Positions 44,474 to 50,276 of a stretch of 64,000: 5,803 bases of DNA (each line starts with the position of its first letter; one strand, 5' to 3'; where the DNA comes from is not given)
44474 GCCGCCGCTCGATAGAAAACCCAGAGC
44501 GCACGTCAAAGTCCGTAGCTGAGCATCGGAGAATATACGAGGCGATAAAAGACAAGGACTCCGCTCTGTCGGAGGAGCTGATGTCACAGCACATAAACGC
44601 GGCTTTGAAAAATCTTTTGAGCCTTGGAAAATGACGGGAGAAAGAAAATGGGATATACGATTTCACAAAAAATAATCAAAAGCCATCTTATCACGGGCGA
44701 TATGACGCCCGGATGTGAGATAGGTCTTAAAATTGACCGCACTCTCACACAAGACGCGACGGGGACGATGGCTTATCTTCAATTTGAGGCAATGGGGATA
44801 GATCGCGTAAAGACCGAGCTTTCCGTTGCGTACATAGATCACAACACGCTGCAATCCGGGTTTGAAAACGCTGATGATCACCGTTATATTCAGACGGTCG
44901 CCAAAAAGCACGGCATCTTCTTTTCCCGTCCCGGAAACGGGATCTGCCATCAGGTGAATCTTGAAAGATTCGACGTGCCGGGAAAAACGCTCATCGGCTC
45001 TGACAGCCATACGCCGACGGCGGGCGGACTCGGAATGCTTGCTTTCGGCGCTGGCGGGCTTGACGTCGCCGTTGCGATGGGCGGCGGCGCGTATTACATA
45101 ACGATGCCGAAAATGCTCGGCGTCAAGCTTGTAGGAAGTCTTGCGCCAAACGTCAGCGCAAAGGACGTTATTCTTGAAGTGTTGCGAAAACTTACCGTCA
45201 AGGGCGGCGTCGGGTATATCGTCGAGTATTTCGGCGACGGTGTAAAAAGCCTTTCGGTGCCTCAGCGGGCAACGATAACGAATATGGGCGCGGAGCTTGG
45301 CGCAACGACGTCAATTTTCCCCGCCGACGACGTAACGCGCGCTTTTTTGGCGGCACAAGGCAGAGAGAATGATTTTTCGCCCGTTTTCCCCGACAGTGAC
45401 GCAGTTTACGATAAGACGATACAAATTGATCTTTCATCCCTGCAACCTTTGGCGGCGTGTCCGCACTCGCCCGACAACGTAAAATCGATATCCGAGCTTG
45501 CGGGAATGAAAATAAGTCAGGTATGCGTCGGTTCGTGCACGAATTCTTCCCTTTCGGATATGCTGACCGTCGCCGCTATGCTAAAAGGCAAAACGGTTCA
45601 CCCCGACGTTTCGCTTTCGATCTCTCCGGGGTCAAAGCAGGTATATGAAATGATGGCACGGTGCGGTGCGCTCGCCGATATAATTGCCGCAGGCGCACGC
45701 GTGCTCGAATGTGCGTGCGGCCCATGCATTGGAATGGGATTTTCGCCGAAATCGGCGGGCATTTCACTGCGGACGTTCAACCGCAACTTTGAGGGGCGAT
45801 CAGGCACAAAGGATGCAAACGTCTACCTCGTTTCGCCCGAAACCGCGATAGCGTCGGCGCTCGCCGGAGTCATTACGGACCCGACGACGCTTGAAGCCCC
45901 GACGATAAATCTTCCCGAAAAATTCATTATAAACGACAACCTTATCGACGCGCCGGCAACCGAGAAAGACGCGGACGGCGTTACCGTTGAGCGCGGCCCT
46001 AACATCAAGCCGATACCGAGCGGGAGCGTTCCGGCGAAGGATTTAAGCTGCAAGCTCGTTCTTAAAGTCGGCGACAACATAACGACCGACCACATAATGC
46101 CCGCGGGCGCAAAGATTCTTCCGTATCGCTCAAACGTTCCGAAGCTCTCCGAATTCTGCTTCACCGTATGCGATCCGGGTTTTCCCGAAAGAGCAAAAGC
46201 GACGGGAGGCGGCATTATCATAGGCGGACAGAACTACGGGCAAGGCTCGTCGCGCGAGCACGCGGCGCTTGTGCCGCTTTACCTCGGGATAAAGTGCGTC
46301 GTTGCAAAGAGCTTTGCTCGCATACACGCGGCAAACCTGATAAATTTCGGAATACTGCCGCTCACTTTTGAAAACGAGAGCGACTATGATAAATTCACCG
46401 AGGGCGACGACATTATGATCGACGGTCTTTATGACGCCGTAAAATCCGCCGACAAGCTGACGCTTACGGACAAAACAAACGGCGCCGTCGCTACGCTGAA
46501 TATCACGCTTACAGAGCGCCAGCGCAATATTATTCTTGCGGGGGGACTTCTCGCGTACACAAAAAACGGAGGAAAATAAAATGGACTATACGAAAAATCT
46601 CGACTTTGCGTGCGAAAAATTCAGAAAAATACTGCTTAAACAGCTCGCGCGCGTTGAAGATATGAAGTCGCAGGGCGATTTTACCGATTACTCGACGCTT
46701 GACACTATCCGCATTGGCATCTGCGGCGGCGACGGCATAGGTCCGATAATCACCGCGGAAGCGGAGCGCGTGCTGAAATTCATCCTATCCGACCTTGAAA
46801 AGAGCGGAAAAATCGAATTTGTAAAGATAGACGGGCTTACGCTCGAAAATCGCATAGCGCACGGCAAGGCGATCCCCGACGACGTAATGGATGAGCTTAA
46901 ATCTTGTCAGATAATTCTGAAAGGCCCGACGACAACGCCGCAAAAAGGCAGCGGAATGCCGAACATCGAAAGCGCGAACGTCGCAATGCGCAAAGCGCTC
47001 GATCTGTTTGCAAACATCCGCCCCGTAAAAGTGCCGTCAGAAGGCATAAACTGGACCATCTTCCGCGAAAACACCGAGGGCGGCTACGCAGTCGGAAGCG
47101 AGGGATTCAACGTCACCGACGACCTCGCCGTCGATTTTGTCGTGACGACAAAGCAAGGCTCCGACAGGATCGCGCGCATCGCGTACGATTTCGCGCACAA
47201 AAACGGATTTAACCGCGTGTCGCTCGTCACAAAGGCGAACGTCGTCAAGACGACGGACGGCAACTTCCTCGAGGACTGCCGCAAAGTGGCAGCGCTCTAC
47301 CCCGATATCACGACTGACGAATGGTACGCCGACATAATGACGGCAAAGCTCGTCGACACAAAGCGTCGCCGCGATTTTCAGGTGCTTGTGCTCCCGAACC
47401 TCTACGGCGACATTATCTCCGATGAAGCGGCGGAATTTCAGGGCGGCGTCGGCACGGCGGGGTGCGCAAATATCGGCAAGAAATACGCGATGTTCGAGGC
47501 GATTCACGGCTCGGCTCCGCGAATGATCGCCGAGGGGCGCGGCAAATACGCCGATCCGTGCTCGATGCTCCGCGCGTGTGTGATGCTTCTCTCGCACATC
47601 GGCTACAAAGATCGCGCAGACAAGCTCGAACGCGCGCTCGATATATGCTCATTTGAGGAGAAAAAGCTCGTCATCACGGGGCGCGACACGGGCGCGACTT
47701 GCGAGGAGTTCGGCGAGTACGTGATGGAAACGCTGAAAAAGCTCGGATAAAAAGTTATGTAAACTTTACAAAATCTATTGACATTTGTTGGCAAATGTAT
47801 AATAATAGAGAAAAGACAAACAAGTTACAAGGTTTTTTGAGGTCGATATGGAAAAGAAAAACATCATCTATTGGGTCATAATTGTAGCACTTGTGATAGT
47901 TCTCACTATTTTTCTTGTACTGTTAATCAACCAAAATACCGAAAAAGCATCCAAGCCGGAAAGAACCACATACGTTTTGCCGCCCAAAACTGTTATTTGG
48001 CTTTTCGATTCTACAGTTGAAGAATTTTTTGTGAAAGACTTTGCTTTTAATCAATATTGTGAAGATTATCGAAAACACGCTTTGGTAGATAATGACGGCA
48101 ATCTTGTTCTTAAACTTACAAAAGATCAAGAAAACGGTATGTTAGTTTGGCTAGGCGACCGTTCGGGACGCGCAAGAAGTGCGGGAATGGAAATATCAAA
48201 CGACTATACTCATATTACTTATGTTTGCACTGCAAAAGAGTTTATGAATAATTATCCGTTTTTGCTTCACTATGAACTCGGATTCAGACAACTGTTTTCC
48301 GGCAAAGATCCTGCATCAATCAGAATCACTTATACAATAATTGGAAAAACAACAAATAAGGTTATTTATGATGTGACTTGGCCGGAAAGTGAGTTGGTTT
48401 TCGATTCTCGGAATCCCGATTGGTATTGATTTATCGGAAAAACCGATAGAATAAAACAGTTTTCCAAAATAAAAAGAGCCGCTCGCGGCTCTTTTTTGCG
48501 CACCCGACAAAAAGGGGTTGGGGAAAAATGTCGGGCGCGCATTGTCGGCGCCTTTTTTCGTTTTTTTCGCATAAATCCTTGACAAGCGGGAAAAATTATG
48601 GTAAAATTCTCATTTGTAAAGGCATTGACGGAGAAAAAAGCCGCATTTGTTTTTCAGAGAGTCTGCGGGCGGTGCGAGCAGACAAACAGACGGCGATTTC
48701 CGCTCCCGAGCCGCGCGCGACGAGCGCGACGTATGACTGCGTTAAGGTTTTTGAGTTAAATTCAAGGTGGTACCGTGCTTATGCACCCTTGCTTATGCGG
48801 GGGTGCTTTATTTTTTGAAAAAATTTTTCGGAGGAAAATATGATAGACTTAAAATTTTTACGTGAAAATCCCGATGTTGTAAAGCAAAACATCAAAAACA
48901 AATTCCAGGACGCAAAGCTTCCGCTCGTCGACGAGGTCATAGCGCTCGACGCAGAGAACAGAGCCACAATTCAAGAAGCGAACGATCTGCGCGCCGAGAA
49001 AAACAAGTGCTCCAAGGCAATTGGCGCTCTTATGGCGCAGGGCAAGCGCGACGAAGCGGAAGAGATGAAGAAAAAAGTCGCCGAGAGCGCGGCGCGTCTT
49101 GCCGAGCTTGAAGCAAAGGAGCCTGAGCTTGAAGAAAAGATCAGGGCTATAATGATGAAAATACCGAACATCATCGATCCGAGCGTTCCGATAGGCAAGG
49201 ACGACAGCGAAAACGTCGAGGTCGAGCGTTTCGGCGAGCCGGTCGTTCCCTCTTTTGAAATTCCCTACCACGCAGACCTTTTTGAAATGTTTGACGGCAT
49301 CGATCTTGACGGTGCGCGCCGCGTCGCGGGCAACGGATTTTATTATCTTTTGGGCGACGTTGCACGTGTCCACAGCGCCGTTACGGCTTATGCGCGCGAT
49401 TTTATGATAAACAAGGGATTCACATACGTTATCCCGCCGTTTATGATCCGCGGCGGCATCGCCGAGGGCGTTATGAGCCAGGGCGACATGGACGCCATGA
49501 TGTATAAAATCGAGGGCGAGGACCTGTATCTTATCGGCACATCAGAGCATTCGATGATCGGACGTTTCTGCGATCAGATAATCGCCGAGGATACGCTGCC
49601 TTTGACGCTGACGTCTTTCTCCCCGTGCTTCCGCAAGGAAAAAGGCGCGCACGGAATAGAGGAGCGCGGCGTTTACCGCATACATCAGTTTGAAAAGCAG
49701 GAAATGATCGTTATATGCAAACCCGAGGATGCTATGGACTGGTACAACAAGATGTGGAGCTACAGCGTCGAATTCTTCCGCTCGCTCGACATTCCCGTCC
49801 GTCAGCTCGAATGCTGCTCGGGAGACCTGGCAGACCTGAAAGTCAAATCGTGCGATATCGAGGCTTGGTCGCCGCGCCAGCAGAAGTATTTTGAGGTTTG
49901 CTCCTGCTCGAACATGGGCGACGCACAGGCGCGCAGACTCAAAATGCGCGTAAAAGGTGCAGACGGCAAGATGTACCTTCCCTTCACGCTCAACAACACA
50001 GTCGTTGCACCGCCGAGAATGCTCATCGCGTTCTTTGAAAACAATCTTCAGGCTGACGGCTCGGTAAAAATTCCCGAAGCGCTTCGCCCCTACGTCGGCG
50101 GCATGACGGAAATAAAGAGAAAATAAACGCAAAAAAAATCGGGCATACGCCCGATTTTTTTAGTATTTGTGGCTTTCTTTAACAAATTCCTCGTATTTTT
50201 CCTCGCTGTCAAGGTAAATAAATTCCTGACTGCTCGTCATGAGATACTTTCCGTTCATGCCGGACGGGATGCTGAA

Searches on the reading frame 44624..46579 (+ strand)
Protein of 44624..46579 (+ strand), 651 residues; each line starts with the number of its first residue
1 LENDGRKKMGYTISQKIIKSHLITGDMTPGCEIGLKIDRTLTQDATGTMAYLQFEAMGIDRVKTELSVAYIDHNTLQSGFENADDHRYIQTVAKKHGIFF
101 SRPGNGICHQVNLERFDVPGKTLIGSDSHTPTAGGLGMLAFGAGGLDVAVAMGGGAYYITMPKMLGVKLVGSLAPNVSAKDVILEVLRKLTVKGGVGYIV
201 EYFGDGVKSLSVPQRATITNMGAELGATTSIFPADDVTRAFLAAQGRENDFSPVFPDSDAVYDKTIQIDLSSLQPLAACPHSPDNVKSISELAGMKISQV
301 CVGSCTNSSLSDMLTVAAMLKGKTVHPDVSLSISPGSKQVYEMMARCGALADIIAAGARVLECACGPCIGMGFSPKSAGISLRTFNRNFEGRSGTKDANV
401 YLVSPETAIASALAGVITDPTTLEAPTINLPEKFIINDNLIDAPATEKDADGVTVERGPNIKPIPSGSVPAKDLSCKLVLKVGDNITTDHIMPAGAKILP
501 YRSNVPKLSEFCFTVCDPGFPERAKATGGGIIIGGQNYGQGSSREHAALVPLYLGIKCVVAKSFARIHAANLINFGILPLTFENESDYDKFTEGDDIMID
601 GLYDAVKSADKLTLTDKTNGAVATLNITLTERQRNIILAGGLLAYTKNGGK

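Call 7: search_protein_families(library=pfam, proteins=[window:44624-46579:+], max_evalue=0.001)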
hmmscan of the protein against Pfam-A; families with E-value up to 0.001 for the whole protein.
window:44624-46579:+ (651 aa): 3 families
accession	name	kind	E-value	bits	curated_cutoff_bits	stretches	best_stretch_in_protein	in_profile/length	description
PF00330.25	Aconitase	-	4.2e-111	372.6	28.7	2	15-291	1-305/463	Aconitase family (aconitate hydratase)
PF00694.25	Aconitase_C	-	1.9e-22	80.4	22.8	1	531-585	77-131/131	Aconitase C-terminal domain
PF04412.18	AcnX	-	0.00031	20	31.5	1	298-365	291-357/400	Aconitase X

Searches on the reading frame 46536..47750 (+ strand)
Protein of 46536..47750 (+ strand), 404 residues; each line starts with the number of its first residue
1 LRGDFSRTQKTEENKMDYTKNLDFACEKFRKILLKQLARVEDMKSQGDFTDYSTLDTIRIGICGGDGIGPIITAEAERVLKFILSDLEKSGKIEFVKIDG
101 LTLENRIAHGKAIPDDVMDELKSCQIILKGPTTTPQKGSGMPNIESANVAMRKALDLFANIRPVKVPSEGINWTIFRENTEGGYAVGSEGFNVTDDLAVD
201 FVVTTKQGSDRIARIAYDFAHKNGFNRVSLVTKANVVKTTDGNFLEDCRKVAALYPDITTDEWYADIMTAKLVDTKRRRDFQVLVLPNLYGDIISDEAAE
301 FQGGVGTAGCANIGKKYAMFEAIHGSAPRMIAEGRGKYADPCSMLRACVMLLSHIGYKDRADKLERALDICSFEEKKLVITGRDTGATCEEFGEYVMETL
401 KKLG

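Call 7: search_protein_families(library=pfam, proteins=[window:46536-47750:+], max_evalue=0.001)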
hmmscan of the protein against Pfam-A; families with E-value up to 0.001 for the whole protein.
window:46536-47750:+ (404 aa): 1 family
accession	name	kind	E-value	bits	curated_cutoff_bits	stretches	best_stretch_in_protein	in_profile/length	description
PF00180.25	Iso_dh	-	5e-64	217.2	27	1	60-395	2-347/348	Isocitrate/isopropylmalate dehydrogenase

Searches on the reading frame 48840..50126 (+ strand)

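Call 7: search_protein_families(library=pfam, proteins=[window:48840-50126:+], max_evalue=0.001)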
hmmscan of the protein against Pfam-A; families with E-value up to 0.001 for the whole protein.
window:48840-50126:+ (428 aa): 2 families
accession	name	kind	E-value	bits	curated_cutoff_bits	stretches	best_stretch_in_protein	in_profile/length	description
PF00587.30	tRNA-synt_2b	-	1.2e-31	110.6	29.3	1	226-402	8-179/179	tRNA synthetase class II core domain (G, H, P, S and T)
PF02403.27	Seryl_tRNA_N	-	1.4e-26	93.2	28.2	1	1-111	1-107/108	Seryl-tRNA synthetase N-terminal domain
